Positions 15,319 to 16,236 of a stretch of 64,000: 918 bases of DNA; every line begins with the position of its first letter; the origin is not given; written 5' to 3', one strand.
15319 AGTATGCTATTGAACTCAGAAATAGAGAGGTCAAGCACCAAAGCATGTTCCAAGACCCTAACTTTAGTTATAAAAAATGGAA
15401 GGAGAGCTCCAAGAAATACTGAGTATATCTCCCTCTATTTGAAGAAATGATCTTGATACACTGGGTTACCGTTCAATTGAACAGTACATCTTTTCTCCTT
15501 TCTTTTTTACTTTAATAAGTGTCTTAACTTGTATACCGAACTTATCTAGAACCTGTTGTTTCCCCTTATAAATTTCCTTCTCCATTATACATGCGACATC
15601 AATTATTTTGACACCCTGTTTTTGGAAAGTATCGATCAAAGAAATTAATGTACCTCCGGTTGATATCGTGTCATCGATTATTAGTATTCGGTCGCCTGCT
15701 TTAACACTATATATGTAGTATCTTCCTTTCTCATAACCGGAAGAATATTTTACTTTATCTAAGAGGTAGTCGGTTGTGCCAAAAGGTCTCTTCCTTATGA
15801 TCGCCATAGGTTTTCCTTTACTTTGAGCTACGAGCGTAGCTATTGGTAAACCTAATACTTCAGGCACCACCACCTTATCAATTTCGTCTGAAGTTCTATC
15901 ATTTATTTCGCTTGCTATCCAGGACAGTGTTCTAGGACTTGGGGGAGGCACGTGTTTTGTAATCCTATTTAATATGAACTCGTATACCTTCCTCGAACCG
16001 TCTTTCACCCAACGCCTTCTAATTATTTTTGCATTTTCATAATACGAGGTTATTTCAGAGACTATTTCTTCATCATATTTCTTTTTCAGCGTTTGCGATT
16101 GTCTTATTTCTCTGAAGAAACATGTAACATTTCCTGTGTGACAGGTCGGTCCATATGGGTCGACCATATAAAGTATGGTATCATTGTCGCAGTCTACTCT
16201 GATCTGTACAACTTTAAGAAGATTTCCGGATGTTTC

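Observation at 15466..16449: HisI fused to a type I PRTase domain, with no hisE visible in the operon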

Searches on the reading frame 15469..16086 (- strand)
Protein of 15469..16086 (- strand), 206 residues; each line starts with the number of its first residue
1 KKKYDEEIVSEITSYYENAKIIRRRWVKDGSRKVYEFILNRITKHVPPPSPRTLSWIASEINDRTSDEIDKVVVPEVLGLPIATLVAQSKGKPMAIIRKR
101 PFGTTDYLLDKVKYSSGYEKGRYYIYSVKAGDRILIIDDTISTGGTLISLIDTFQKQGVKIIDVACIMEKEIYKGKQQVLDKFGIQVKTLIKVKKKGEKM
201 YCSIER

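Call 28: search_solved_structures(query=window:15469-16086:-, max_evalue=0.01, show_alignments=3)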
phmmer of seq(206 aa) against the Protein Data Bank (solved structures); distinct sequences matched with E-value up to 0.01: 38.
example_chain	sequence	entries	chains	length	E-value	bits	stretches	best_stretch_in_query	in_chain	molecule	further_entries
2fxv_A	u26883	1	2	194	2.8e-08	36.8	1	52-196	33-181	Xanthine phosphoribosyltransferase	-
1y0b_A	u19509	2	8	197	2.9e-08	36.8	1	52-196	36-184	Xanthine phosphoribosyltransferase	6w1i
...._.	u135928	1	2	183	3.4e-08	36.6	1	67-191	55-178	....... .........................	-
7y94_A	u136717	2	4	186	3.6e-08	36.5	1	67-191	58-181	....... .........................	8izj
2dy0_A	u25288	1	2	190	3.8e-08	36.4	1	68-191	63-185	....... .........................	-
9vlf_B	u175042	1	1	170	2.6e-07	33.7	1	67-184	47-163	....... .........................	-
2wns_A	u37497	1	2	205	3e-07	33.5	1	69-195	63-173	OROTATE PHOSPHORIBOSYLTRANSFERASE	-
4m0k_A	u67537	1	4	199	1.4e-06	31.3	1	65-178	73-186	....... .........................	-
5b6h_A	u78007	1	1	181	1.5e-06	31.2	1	61-188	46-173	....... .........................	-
4mb6_A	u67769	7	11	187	1.5e-06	31.2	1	61-188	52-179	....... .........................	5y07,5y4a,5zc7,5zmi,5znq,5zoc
6fsp_A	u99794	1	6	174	3e-06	30.2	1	60-168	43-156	PRPP-binding protein, adenine/guanine phosphoribosyltransferase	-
5zgo_A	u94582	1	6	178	3.2e-06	30.1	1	60-168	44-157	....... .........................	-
3dez_A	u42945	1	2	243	3.2e-06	30.1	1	40-190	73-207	Orotate phosphoribosyltransferase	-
1p4a_A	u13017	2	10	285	3.9e-06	29.8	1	66-183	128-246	Pur operon repressor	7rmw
1o57_A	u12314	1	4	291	4.2e-06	29.8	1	66-183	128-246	PUR OPERON REPRESSOR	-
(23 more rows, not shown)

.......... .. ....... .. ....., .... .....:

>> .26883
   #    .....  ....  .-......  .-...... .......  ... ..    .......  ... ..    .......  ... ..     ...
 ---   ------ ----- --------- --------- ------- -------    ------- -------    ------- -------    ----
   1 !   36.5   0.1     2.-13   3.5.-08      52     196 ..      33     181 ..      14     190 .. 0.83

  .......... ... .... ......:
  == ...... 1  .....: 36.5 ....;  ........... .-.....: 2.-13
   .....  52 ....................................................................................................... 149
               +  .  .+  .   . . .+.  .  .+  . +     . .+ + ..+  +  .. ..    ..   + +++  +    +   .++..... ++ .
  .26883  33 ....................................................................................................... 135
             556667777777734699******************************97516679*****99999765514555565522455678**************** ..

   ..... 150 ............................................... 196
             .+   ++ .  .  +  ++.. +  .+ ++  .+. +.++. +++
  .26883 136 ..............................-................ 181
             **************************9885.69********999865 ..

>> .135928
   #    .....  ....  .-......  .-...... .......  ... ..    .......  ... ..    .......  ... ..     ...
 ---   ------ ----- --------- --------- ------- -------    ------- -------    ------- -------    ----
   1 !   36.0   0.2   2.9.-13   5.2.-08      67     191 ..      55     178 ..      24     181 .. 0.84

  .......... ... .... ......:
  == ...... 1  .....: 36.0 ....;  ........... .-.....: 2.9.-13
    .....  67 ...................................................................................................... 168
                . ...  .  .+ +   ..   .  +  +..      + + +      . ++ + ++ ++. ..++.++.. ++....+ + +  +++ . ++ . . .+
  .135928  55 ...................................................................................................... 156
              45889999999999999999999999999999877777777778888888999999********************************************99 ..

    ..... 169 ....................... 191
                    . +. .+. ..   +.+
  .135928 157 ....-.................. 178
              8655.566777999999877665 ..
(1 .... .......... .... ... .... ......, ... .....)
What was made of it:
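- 15787..15795 (-): R214-K215-R216, which aligns with the RK motif of APRT and XPRT. Aligns with the RK of APRT and XPRT (call 28).
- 15706..15753 (-): Flexible-loop motif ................, residues 228-243. It aligns with the APRT YxLEYG loop (call 28).
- Closest known: Bacillus subtilis XPRT. Different: The Arg of the APRT 'EARGF' motif is Leu here (PExLGxP), as it is non-Arg in XPRT (call 28).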

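Call 43: find_homologous_proteins(query=window:15469-16044:-, max_evalue=0.00001)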
Query seq(192 aa) (192 aa): 19 proteins with E <= 0.00001 among 112 candidates.
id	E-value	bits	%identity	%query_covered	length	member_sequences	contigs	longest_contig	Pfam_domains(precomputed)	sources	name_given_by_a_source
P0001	4.0e-110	384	90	100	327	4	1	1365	PF01502.24,PF00156.34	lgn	-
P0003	6.0e-99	347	79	100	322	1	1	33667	PF01502.24,PF00156.34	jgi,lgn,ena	-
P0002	3.7e-94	332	78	100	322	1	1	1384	PF01502.24,PF00156.34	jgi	jgi:phosphoribosyl-AMP cyclohydrolase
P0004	9.2e-94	330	75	100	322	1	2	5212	PF01502.24,PF00156.34,PF15609.13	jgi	jgi:phosphoribosyl-AMP cyclohydrolase/adenine/guanine phosphoribosyltransferase-like PRPP-binding pr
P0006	1.2e-78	281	67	97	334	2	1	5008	PF01502.24,PF00156.34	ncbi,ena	-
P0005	1.0e-75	271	64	99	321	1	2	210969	PF01502.24,PF00156.34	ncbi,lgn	ncbi:MAG: phosphoribosyl-AMP cyclohydrolase [Nitrososphaeria archaeon]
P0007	2.2e-73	264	62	98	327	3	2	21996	PF01502.24,PF00156.34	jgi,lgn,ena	-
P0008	2.6e-73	264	63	96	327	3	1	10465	PF01502.24,PF00156.34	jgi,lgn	-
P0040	8.1e-72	259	60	99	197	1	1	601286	PF00156.34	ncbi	ncbi:MAG: phosphoribosyltransferase family protein [Thermoprotei archaeon]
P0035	3.2e-71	257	61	99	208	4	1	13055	PF00156.34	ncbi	ncbi:MAG: phosphoribosyltransferase family protein [Thermoprotei archaeon]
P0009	4.5e-69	250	62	96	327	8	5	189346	PF01502.24,PF00156.34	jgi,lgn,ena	jgi:phosphoribosyl-AMP cyclohydrolase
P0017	1.9e-54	202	53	93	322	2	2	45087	PF01502.24,PF00156.34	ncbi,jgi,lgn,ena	-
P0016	7.2e-53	197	51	93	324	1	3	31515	PF01502.24,PF00156.34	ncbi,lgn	-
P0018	2.8e-52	195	54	92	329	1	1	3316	PF01502.24,PF00156.34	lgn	-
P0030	4.4e-49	185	51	93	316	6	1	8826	PF01502.24,PF00156.34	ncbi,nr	ncbi:MAG: phosphoribosyl-AMP cyclohydrolase [Thermoproteota archaeon]|nr:MAG: phosphoribosyl-AMP cyc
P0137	1.9e-23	101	37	84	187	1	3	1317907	PF00156.34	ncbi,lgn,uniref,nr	ncbi:phosphoribosyltransferase family protein [Vibrio aquimaris]|uniref:Orotate phosphoribosyltransf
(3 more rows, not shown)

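Call 45: search_protein_families(library=ncbifam, proteins=[P0137, window:15469-16059:-], max_evalue=0.00001)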
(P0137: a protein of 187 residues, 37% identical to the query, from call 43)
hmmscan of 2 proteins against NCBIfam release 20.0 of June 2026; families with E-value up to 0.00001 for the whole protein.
P0137 (187 aa): 17 families
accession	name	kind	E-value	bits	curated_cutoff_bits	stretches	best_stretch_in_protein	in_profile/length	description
NF009211.0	PRK12560.1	equivalog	4.8e-83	277.5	188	1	1-186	1-186/187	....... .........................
NF040646.1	HPT_Archaea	equivalog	8.1e-41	139.6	200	1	3-185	5-183/184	hypoxanthine/guanine phosphoribosyltransferase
NF002635.0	PRK02304.1-4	subfamily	1.6e-38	132.1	146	1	3-186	5-184/188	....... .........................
TIGR00336.1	pyrE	equivalog_domain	1.4e-13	51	106.8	1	39-177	40-171/173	orotate phosphoribosyltransferase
NF005592.0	PRK07322.1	subfamily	8.5e-13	48.1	143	1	39-153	40-159/180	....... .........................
NF006671.0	PRK09219.1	equivalog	1.5e-11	44.1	177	1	38-182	36-184/192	xanthine phosphoribosyltransferase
NF006328.0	PRK08558.1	equivalog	5.4e-10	39.3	184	1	25-176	83-237/238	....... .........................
NF002633.0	PRK02304.1-2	equivalog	7.6e-10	38.8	224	1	51-165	48-162/172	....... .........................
NF002636.0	PRK02304.1-5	equivalog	8.6e-10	38.4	125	1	25-166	26-169/176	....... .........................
TIGR01744.1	XPRTase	equivalog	5.7e-09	35.9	164.45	1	34-184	32-186/191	xanthine phosphoribosyltransferase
NF002620.0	PRK02277.1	subfamily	9.2e-09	35.2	115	1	38-176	73-197/201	orotate phosphoribosyltransferase-like protein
TIGR01090.1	apt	equivalog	1.5e-08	34.9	185.85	1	25-165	18-160/169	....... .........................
NF002634.0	PRK02304.1-3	equivalog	3.2e-08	33.4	170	1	106-175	110-178/182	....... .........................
NF002632.0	PRK02304.1-1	equivalog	1.8e-06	27.9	243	1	100-174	103-178/183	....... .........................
TIGR01367.1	pyrE_Therm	equivalog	2.1e-06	27.5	150.25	1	111-158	102-149/187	orotate phosphoribosyltransferase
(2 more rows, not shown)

window:15469-16059:- (197 aa): 21 families
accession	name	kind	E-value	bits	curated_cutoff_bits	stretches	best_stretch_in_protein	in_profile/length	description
NF040646.1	HPT_Archaea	equivalog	1.3e-38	132.5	200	1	23-190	17-180/184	hypoxanthine/guanine phosphoribosyltransferase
NF009211.0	PRK12560.1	equivalog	1.7e-37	129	188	1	27-190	19-182/187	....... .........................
NF002635.0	PRK02304.1-4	subfamily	2.1e-37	128.5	146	1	23-189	17-179/188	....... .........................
TIGR01744.1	XPRTase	equivalog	5e-15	55.6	164.45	1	57-189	48-183/191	xanthine phosphoribosyltransferase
NF006671.0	PRK09219.1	equivalog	1.4e-14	54.1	177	1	57-186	48-180/192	xanthine phosphoribosyltransferase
TIGR00336.1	pyrE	equivalog_domain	6e-14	52.2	106.8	1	46-185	39-171/173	orotate phosphoribosyltransferase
TIGR01090.1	apt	equivalog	8.4e-14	52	185.85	1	56-183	43-168/169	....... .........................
NF002636.0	PRK02304.1-5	equivalog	8.9e-14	51.4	125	1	44-173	38-168/176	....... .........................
NF002634.0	PRK02304.1-3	equivalog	1.6e-13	50.7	170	1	42-185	37-180/182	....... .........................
NF002633.0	PRK02304.1-2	equivalog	1.8e-13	50.6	224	1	56-182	45-168/172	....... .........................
NF006328.0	PRK08558.1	equivalog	8.2e-12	45.2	184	1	45-184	96-237/238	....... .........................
NF001729.0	PRK00455.1-3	equivalog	6.8e-11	41.9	245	1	58-182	76-186/231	orotate phosphoribosyltransferase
NF002620.0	PRK02277.1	subfamily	8.9e-11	41.8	115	1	46-185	70-198/201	orotate phosphoribosyltransferase-like protein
TIGR01743.1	purR_Bsub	equivalog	1.5e-10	40.6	258.7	1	56-176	125-247/268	pur operon repressor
NF002632.0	PRK02304.1-1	equivalog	2.9e-10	40.2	243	1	57-185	54-181/183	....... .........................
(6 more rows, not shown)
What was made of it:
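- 15469..16035 (-): Archaeal Hpt/Apt-type type I PRTase domain, residues 134-322. NCBIfam HPT_Archaea 132.5, PRK12560 129 and PRK02304.1-4 128.5, all below their cutoffs (call 45).
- On Archaeal Hpt (NF040646) / APRT (NF009211, NF002635, TIGR01090): 132.5 against 200, 129 against 188, 128.5 against 146, and 52 against 185.85 (call 45).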

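Call 54: search_protein_representatives(protein=window:15469-16059:-)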
Query: 197 residues. Proteins with E-value up to 0.001 (for the whole library): 780; up to 1e-10: 143; up to 1e-30: 3. The best 150 are listed.
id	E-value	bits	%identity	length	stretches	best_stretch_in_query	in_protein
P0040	1.1e-73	263.2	61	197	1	2-191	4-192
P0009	5.4e-71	254.5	61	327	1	2-190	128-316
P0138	1.4e-36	142.2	44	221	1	6-192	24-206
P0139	4.5e-30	121.0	40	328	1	21-178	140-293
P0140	6.8e-29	117.2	41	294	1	16-179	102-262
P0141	1.7e-28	115.9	40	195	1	23-192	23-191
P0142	3.3e-25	105.2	36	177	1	24-186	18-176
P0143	2.8e-24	102.1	34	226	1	3-187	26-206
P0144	1.7e-23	99.6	32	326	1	11-184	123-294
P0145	2.5e-23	99.1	35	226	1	25-186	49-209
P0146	5.3e-23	98.0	33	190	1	22-191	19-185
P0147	8.5e-23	97.3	38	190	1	25-188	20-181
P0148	1.2e-22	96.8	36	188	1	26-190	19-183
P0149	5.8e-22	94.6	36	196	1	23-189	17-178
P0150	1.7e-21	93.1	36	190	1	23-185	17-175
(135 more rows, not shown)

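Call 58: find_encoding_contigs(protein=P0140, flank=10000, max_places=2)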
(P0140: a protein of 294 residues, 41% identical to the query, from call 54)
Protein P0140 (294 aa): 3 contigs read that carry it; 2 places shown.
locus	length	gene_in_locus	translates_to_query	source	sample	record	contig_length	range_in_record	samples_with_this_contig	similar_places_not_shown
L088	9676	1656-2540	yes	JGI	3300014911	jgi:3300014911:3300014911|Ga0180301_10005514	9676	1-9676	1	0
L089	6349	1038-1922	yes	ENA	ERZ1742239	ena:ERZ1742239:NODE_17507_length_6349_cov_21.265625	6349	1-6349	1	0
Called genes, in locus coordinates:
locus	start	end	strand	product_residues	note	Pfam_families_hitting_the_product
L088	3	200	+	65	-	?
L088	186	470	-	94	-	-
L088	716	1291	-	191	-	PF04055:Radical_SAM (weak)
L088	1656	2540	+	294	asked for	PF00156:Pribosyltran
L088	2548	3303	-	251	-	PF09818:ABC_ATPase (faint), PF02463:SMC_N (weak), PF00005:ABC_tran, PF13401:AAA_22 (weak), PF13304:AAA_21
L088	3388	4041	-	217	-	PF00528:BPD_transp_1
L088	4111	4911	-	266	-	PF00497:SBP_bac_3, PF10613:Lig_chan-Glu_bd, PF12974:Phosphonate-bd (weak)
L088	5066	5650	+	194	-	-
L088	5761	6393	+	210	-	-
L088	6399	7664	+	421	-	PF00155:Aminotran_1_2 (faint), PF00266:Aminotran_5, PF01041:DegT_DnrJ_EryC1, PF01212:Beta_elim_lyase, PF01053:Cys_Met_Meta_PP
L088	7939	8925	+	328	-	-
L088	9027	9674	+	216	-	?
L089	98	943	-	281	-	PF04055:Radical_SAM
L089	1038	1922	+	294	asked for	PF00156:Pribosyltran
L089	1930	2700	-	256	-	PF09818:ABC_ATPase (faint), PF00005:ABC_tran, PF02463:SMC_N (weak), PF13401:AAA_22 (weak), PF13304:AAA_21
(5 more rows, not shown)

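Call 62: search_protein_families(library=pfam, proteins=[P0140, P0144, P0138, P0143, P0141], max_evalue=1)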
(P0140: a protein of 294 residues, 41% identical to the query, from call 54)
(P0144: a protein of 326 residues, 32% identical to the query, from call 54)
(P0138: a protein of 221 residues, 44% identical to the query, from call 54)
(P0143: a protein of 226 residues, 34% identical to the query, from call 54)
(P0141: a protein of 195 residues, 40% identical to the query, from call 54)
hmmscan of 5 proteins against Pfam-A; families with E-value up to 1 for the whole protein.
P0140 (294 aa): 4 families
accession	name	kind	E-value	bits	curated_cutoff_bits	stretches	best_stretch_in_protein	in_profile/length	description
PF00156.33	Pribosyltran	-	6.9e-10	38.9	26.3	1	134-248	15-129/158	Phosphoribosyl transferase domain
PF14681.12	UPRTase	-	0.0057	16.6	27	1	206-255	120-169/206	Uracil phosphoribosyltransferase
PF15609.12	PRTase_2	-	0.02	14.9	28.8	1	204-232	117-145/188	Phosphoribosyl transferase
PF24390.1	PRTase-CE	-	0.2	11.9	27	1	205-232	104-131/253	PRTase-CE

P0144 (326 aa): 3 families
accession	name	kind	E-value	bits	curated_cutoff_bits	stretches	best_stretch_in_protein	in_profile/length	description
PF01502.23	PRA-CH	-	1.1e-30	105.7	27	1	28-101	1-74/74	Phosphoribosyl-AMP cyclohydrolase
PF00156.33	Pribosyltran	-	7.3e-09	35.6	26.3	1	160-278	15-133/158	Phosphoribosyl transferase domain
PF14681.12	UPRTase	-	0.035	14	27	1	188-272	71-162/206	Uracil phosphoribosyltransferase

P0138 (221 aa): 6 families
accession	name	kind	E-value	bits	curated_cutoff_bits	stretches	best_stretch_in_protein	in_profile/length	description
PF00156.33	Pribosyltran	-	5.3e-07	29.5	26.3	1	62-174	15-124/158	Phosphoribosyl transferase domain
PF08339.15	RTX_C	-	0.031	14.9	30.2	1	21-88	12-79/132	RTX C-terminal domain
PF14681.12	UPRTase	-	0.051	13.5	27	1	137-173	120-156/206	Uracil phosphoribosyltransferase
PF04762.18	Beta-prop_ELP1_1st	-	0.11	11.8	26.8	1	55-163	57-153/359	ELP1 first N-terminal beta-propeller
PF14591.11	AF0941-like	-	0.12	13.3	22.6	1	4-83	31-104/113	AF0941-like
PF15609.12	PRTase_2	-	0.21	11.6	28.8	1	135-173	117-154/188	Phosphoribosyl transferase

P0143 (226 aa): 5 families
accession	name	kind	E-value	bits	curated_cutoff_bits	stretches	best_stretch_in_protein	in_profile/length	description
PF00156.33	Pribosyltran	-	1.5e-05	24.8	26.3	1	66-187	17-133/158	Phosphoribosyl transferase domain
PF14681.12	UPRTase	-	0.027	14.4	27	1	139-178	118-157/206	Uracil phosphoribosyltransferase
PF00814.31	TsaD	-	0.085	13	24.8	1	76-112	47-83/264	tRNA N6-adenosine threonylcarbamoyltransferase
PF25046.1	DUF7790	-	0.13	12.1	23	1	115-171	121-177/272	Domain of unknown function (DUF7790)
PF15609.12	PRTase_2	-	0.16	12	28.8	1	140-198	118-180/188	Phosphoribosyl transferase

P0141 (195 aa): 4 families
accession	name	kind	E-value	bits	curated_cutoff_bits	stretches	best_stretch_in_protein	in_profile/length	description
PF00156.33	Pribosyltran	-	7e-10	38.9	26.3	1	59-168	28-134/158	Phosphoribosyl transferase domain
PF14681.12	UPRTase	-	1.3e-06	28.5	27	1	120-177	119-175/206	Uracil phosphoribosyltransferase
PF15609.12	PRTase_2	-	0.002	18.2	28.8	1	117-180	115-182/188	Phosphoribosyl transferase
PF24957.1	DrmE_C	-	0.056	13.6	27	1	100-130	23-53/181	DISARM protein DrmE, C-terminal domain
